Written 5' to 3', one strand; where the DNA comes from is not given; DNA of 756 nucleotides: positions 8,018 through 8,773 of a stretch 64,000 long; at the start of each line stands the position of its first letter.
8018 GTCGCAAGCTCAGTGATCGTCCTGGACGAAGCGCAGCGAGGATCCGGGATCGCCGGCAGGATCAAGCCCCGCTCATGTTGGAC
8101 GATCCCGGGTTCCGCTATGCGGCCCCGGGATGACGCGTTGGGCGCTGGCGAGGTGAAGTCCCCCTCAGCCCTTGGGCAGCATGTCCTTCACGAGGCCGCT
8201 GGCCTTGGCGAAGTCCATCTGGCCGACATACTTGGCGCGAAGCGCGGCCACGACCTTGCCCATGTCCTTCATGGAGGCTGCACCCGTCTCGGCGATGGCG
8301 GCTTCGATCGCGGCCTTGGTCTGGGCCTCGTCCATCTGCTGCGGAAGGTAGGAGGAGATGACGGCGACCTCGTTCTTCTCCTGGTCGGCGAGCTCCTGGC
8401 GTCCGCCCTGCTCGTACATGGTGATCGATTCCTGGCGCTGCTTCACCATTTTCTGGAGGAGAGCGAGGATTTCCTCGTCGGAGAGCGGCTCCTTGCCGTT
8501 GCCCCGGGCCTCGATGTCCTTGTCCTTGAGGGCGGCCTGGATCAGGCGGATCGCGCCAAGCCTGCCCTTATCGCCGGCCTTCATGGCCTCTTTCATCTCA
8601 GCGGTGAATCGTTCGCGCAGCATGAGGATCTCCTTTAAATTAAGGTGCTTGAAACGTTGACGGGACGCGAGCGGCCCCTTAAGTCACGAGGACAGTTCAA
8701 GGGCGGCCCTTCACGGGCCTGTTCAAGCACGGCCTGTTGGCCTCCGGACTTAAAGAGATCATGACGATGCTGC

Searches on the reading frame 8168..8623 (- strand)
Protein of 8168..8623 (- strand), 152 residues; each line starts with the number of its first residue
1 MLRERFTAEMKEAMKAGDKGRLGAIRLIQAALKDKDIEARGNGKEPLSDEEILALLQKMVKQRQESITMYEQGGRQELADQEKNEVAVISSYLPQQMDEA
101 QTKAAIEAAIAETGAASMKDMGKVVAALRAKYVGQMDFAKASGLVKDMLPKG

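Call 19: find_related_loci(query=window:8168-8623:-, collection=genome_contigs, flank=5000)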
Query window:8168-8623:- (152 aa) in genome_contigs; peptide patterns used: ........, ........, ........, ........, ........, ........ (x = any residue, [..] = any of these).
600 stretches matched a pattern (row limit reached: there are more); 514 encode a relative of the query (tblastn E <= 1e-3); the best 80 are kept; 80 distinct loci.
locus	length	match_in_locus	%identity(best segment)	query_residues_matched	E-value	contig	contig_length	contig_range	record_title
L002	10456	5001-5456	97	1-152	4e-94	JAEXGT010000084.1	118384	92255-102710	MAG: Proteobacteria bacterium isolate OH_HBB_79 k127_778493, whole genome shotgun sequence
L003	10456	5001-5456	96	1-152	1e-92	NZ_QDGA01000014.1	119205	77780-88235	Microvirga calopogonii strain CCBAU 65841 65841_scaffold14, whole genome shotgun sequence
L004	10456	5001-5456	95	1-152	6e-92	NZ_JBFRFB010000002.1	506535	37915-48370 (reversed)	Microvirga sp. 2YAF29 SCAFFOLD_1, whole genome shotgun sequence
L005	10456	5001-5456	94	1-152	7e-91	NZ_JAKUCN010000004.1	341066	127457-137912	Microvirga solisilvae strain sex2 contig4, whole genome shotgun sequence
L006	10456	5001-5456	93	1-152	2e-88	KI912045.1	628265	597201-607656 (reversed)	Microvirga lupini strain Lut6 genomic scaffold MicLut6DRAFT_MLH.57, whole genome shotgun sequence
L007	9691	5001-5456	91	1-152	1e-87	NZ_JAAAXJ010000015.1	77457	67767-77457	Microvirga arsenatis strain SYSU G3D203 Scaffold15, whole genome shotgun sequence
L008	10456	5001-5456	91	1-152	3e-87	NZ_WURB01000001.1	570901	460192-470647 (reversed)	Microvirga makkahensis strain KCTC 23863 Scaffold1, whole genome shotgun sequence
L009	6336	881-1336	96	1-152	1e-86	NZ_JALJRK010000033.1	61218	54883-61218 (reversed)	Microvirga sp. Mcv34 NODE_33_length_61218_cov_9.133161218, whole genome shotgun sequence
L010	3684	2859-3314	88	1-152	8e-85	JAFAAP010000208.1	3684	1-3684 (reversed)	MAG: Proteobacteria bacterium isolate OH_PFB_89 k127_629560, whole genome shotgun sequence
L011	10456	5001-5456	94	1-152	2e-84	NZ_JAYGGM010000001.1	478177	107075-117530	Microvirga sp. CF3016 contig00001, whole genome shotgun sequence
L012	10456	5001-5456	88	1-152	3e-84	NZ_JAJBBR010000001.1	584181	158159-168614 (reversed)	Microvirga lenta strain SM9 Scaffold1_1, whole genome shotgun sequence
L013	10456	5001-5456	93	1-152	6e-84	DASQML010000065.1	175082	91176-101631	MAG TPA_asm: Microvirga sp. isolate SMAG_U10747 k141_509988, whole genome shotgun sequence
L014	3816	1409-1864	93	1-152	2e-83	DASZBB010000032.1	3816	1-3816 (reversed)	MAG TPA_asm: Microvirga sp. isolate SMAG_U6403 k141_18438, whole genome shotgun sequence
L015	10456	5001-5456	92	1-152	4e-82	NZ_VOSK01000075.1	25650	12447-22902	Microvirga tunisiensis strain Lmie10 NODE_75_length_25650_cov_79.7762_ID_12039, whole genome shotgun sequence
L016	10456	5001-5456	91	1-152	9e-82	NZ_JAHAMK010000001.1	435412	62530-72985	Microvirga sp. 3-52 scaffold_1_length_435412, whole genome shotgun sequence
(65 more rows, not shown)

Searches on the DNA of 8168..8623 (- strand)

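Call 61: search_rna_families(sources=[L003, L004, L005, L012, L013, L058, L082, L083, L085, L086], threshold=gathering)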
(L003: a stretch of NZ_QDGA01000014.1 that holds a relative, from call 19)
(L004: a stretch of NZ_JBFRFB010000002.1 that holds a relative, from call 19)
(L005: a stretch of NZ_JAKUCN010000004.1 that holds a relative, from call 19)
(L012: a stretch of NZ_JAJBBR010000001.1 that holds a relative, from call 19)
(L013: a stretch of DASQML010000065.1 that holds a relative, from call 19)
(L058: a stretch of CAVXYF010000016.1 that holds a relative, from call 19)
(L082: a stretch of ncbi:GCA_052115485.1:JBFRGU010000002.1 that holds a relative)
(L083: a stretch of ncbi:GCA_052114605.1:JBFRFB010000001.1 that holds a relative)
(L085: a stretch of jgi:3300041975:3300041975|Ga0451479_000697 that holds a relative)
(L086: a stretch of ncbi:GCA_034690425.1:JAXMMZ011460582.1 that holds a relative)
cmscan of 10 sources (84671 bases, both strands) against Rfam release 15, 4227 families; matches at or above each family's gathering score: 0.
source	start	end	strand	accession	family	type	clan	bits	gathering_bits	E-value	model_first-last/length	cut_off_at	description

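Call 62: search_rna_families(source=L004, start=5900, end=6300, threshold=evalue, max_evalue=10)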
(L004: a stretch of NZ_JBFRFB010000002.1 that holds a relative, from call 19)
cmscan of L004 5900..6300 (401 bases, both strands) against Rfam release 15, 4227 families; matches with E-value up to 10: 2.
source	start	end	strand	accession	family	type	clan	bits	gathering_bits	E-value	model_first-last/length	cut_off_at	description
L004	5990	6045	+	RF01682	P8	Gene; sRNA;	-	16.4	60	2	1-78/78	no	Pseudomonas sRNA P8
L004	6250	6279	-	RF01952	SOX2OT_exon2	Gene; lncRNA;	-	14.6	45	0.6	44-69/69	no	SOX2 overlapping transcript exon 2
